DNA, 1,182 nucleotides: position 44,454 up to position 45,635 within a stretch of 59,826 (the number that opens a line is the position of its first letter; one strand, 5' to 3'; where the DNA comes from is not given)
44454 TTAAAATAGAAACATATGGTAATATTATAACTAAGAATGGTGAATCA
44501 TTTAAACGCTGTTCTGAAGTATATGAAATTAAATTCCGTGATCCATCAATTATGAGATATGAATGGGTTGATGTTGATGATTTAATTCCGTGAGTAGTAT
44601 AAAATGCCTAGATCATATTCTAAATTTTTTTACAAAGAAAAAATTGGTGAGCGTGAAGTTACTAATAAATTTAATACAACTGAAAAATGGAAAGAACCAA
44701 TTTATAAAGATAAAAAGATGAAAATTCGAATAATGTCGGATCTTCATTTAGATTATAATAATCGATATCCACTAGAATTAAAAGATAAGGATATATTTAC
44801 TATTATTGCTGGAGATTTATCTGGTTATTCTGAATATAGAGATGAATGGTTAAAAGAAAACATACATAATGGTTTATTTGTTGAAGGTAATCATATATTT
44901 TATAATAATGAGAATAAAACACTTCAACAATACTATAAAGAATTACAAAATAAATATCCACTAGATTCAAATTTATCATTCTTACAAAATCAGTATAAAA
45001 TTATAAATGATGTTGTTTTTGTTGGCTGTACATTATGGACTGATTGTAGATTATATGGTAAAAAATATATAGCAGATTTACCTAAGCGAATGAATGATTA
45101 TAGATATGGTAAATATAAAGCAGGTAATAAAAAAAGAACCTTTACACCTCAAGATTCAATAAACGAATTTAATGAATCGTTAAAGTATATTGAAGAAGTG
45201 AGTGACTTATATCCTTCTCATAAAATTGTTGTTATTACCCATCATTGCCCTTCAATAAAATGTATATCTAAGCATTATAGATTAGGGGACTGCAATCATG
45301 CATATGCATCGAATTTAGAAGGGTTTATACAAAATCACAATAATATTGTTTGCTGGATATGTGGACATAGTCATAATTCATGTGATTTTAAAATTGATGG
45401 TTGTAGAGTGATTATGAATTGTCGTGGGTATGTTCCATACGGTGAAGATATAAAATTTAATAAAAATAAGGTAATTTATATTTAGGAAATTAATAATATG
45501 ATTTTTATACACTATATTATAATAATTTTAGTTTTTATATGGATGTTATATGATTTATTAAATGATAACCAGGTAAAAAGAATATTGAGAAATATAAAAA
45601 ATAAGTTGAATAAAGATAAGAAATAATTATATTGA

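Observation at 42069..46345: Tightly coupled block of CCA-adding/repair enzyme, SpoT-type small alarmone hydrolase, metallophosphoesterase and NUDIX: candidate tRNA-3'-end repair or anti-toxSAS counter-defence module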

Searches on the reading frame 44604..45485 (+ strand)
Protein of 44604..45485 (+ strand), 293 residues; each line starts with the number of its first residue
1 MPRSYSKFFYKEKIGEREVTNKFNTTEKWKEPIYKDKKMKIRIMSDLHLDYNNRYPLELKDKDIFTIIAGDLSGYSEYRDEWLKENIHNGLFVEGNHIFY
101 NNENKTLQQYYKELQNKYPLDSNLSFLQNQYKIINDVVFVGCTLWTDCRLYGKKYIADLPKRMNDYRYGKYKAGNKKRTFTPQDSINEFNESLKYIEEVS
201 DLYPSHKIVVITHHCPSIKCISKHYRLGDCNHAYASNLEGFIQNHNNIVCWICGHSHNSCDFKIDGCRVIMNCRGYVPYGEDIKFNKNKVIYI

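Call 4: search_protein_families(library=pfam, proteins=[window:44604-45485:+], max_evalue=0.01)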
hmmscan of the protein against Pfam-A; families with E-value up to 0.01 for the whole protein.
window:44604-45485:+ (293 aa): 2 families
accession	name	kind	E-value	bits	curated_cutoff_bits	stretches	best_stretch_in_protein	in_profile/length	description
PF00149.33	Metallophos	-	1e-08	36.3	21.5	1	39-258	1-190/191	Calcineurin-like phosphoesterase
PF12850.12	Metallophos_2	-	1.2e-05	25.8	27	0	39-119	1-72/154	Calcineurin-like phosphoesterase superfamily domain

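Call 5: search_protein_families(library=phrogs, proteins=[window:44604-45485:+], max_evalue=0.001)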
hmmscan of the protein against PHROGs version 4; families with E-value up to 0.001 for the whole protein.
window:44604-45485:+ (293 aa): 1 family
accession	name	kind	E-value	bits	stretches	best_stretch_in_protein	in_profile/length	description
phrog_1649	-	other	4e-47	161.4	1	36-281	33-276/308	metallo-phosphoesterase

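Call 24: search_protein_families(library=ncbifam, proteins=[window:44604-45485:+], max_evalue=0.01)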
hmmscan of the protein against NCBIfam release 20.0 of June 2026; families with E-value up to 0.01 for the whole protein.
window:44604-45485:+ (293 aa): 2 families
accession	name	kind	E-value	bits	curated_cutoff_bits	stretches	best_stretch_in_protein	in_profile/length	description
TIGR03729.1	acc_ester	subfamily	7.7e-10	38.6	148.25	1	40-276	1-239/239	putative phosphoesterase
NF008359.0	PRK11148.1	equivalog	0.00082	19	225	1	192-271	143-219/275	3',5'-cyclic-AMP phosphodiesterase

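Call 25: search_solved_structures(query=window:44604-45485:+, max_evalue=1, show_alignments=2)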
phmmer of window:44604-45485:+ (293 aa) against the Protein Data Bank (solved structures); distinct sequences matched with E-value up to 1: 1.
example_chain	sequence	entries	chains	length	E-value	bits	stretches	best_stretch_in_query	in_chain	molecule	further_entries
5oq9_A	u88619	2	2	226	0.39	13.2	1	91-161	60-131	Green to red photoconvertible GFP-like protein EosFP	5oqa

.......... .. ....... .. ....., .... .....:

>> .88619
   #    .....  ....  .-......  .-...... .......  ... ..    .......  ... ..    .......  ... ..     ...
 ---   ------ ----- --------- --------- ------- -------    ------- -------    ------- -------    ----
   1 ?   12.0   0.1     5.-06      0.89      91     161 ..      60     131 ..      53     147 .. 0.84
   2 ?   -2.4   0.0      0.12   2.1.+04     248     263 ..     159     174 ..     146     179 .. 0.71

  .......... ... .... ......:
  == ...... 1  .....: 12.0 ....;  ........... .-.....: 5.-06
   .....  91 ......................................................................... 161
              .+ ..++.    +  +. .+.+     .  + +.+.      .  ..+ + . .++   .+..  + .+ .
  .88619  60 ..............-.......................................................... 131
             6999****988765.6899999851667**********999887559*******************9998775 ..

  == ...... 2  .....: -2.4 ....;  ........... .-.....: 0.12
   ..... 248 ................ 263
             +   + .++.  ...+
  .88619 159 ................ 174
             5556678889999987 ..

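Call 66: find_homologous_proteins(query=window:44604-45485:+, max_evalue=0.00001)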
Query window:44604-45485:+ (293 aa): 155 proteins with E <= 0.00001 among 417 candidates; the best 120 are listed.
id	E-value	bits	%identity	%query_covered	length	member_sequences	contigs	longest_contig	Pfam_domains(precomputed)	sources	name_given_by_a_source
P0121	1.2e-200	683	99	100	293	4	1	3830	PF12850.13,PF00149.34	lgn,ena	-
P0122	8.9e-156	536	77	100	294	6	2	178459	PF00149.34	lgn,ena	-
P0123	9.7e-156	536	76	99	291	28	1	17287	PF12850.13,PF00149.34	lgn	-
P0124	1.8e-139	482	72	99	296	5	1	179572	PF12850.13,PF00149.34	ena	-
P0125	2.8e-119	416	72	87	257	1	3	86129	PF12850.13,PF00149.34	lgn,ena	-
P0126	9.0e-114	398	65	92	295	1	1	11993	PF12850.13,PF00149.34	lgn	-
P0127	1.6e-111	391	65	90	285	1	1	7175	PF12850.13,PF00149.34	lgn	-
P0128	4.6e-111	389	61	99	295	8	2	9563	PF00149.34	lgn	-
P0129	3.5e-110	386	58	99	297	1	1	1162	PF12850.13,PF00149.34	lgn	-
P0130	1.2e-107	378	58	100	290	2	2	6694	PF00149.34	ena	-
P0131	6.7e-106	372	59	91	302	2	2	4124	-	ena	-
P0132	3.1e-101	357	59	87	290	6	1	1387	-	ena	-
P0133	1.9e-100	354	54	100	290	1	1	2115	-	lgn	-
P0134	3.0e-100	354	58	87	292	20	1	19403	PF00149.34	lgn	-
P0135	4.4e-99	350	53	99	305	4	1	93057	-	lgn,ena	-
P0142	6.9e-77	277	50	86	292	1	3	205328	PF12850.13,PF00149.34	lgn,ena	-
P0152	2.6e-63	232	45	87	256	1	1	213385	-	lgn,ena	-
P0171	1.8e-51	193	41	86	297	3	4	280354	PF00149.34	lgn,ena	-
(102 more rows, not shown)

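Call 68: find_encoding_contigs(protein=P0142, flank=8000, max_places=1)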
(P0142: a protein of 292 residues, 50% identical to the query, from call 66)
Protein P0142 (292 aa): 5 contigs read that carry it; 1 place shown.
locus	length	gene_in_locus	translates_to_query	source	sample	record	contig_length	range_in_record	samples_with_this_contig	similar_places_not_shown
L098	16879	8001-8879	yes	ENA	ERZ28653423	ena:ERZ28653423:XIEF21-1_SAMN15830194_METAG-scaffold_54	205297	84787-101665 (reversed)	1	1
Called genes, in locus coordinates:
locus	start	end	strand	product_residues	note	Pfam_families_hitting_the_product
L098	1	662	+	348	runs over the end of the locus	-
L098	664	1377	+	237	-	PF06508:QueC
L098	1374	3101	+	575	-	PF24308:DUF7487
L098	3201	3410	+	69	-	-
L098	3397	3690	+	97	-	-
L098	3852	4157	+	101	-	-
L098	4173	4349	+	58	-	-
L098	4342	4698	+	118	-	-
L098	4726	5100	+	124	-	-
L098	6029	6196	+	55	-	-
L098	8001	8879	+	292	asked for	PF00149:Metallophos, PF12850:Metallophos_2 (faint)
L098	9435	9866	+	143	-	PF00011:HSP20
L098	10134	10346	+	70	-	-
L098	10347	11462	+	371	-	PF00478:IMPDH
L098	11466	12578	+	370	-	PF00438:S-AdoMet_synt_N, PF02772:S-AdoMet_synt_M, PF02773:S-AdoMet_synt_C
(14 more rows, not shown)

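Call 69: find_encoding_contigs(protein=P0152, flank=8000, max_places=1)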
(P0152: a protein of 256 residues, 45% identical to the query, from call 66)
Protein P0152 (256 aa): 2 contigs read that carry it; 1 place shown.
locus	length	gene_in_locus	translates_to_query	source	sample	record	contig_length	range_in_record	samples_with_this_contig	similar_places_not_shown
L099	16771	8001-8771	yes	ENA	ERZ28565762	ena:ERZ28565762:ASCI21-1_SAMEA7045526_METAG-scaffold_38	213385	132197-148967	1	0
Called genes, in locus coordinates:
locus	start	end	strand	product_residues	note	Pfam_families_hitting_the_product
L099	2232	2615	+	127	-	-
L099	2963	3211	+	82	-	-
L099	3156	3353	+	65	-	-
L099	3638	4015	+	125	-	-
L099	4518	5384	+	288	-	-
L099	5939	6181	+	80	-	-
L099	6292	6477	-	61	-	-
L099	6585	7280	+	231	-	-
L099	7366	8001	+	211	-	PF02511:Thy1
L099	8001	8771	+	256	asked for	-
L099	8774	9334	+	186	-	PF00574:CLP_protease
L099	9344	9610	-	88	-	-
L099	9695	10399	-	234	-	-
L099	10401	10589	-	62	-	PF24024:DUF7336 (weak)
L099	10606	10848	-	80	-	-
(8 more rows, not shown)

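Call 70: find_encoding_contigs(protein=P0171, flank=8000, max_places=1)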
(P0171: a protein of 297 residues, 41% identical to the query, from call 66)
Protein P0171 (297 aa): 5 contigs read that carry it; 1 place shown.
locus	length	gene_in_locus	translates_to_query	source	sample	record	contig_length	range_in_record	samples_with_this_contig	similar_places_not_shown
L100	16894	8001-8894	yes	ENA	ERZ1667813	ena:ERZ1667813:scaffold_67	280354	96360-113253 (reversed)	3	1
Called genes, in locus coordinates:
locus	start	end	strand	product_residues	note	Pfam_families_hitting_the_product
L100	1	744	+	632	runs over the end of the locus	PF01653:DNA_ligase_aden, PF03120:OB_DNA_ligase, PF00533:BRCT (weak), PF12738:PTCB-BRCT (weak)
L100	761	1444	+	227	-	-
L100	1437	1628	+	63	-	-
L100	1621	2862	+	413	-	PF01145:Band_7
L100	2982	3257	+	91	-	-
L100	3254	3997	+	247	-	PF00149:Metallophos, PF12850:Metallophos_2 (weak)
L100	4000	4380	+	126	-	-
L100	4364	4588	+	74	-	-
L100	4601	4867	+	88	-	PF11753:DUF3310 (weak)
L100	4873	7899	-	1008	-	-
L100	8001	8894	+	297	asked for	PF00149:Metallophos (weak)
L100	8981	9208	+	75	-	-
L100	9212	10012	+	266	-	PF02540:NAD_synthase, PF06508:QueC (weak)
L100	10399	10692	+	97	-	PF07282:Cas12f1-like_TNB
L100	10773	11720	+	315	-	PF01370:Epimerase, PF04321:RmlD_sub_bind, PF07993:NAD_binding_4 (faint), PF02719:Polysacc_synt_2 (weak), PF16363:GDP_Man_Dehyd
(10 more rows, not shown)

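Call 80: predict_structure(alignment_id=A2)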
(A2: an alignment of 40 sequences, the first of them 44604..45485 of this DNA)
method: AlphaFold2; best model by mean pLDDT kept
length: 293 residues; sequences in the alignment: 40
mean_pLDDT: 94.3   pTM: 0.90
mean pLDDT of the five models: 94.3, 94.2, 94.1, 93.8, 92.9
residues with pLDDT >= 90: 255; 70-90: 30; 50-70: 6; < 50: 2
segments of 3 or more residues with pLDDT < 50: none
pLDDT, mean of each block of 10 residues (from residue 1): 60 90 84 87 98 96 97 98 98 98 96 98 98 96 97 92 95 96 98 99 96 98 89 95 96 97 97 98 97 94
secondary structure, 60 per line:
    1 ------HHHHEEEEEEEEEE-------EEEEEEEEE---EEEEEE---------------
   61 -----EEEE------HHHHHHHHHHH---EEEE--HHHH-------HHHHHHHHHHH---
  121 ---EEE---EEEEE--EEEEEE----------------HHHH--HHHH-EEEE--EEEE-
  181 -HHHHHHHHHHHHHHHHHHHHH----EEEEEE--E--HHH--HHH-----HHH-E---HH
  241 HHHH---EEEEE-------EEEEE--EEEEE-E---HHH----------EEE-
elements in order: H7-10 E11-20 E28-36 E40-45 E66-69 H76-86 E90-93 H96-99 H107-117 E124-126 E130-134 E137-142 H159-162 H165-168 E170-173 E176-179 H182-202 E207-212 H239-244 E248-252 E260-264 E267-271 E290-292

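Call 83: fold_search(model_id=the predicted structure, library=pdb)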
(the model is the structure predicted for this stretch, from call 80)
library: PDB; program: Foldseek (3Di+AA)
matches with E <= 10: 355; with E <= 0.001: 35
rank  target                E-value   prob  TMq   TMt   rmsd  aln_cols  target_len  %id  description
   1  6unc_B                2.4e-09  1.00  0.63  0.65   5.5       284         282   16  The crystal structure of Phosphopantetheinyl Hydrolase (PptH) from Mycobacterium tuberculosis (released 2020-04-22)
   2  6unc_C                5.9e-09  1.00  0.63  0.66   5.4       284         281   16  The crystal structure of Phosphopantetheinyl Hydrolase (PptH) from Mycobacterium tuberculosis (released 2020-04-22)
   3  6unc_D                7.5e-09  1.00  0.62  0.65   5.4       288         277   15  The crystal structure of Phosphopantetheinyl Hydrolase (PptH) from Mycobacterium tuberculosis (released 2020-04-22)
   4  6unc_A                9.5e-09  1.00  0.64  0.66   5.5       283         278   16  The crystal structure of Phosphopantetheinyl Hydrolase (PptH) from Mycobacterium tuberculosis (released 2020-04-22)
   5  4pef_A                7.4e-08  1.00  0.46  0.40   7.9       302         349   17  Dbr1 in complex with sulfate (released 2014-08-27)
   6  5k77_A                8.3e-08  1.00  0.48  0.41   7.6       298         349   17  Dbr1 in complex with 7-mer branched RNA (released 2016-12-07)
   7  4peg_C                8.8e-08  1.00  0.46  0.40   7.8       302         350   18  Dbr1 in complex with guanosine-5'-monophosphate (released 2014-08-27)
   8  4peh_A                1.1e-07  1.00  0.46  0.40   7.7       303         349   17  Dbr1 in complex with synthetic linear RNA (released 2014-08-27)
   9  5k78_A                1.3e-07  1.00  0.46  0.40   7.8       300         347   18  Dbr1 in complex with 16-mer branched RNA (released 2016-12-07)
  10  5k73_D                1.7e-07  1.00  0.47  0.40   7.0       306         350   18  as-isolated Dbr1 with Fe(II) and Zn(II) (released 2016-12-07)
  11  4pei_E                1.8e-07  1.00  0.46  0.40   7.8       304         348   17  Dbr1 in complex with synthetic branched RNA analog (released 2014-08-27)
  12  5k78_B                2.2e-07  1.00  0.47  0.41   7.7       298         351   18  Dbr1 in complex with 16-mer branched RNA (released 2016-12-07)
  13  5uki                  6.1e-07  1.00  0.46  0.40   7.8       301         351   18  Mn2+ and Zn2+ requirements for the lariat debranching enzyme, Dbr1 (released 2018-02-21)
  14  3rl3                  1.0e-06  1.00  0.53  0.56   6.6       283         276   13  Rat metallophosphodiesterase MPPED2 (released 2011-08-10)
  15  3qfk                  2.2e-06  1.00  0.44  0.27   6.8       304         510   15  2.05 Angstrom Crystal Structure of Putative 5'-Nucleotidase from Staphylococcus aureus in complex with alpha-ketoglutara (released 2011-02-09)
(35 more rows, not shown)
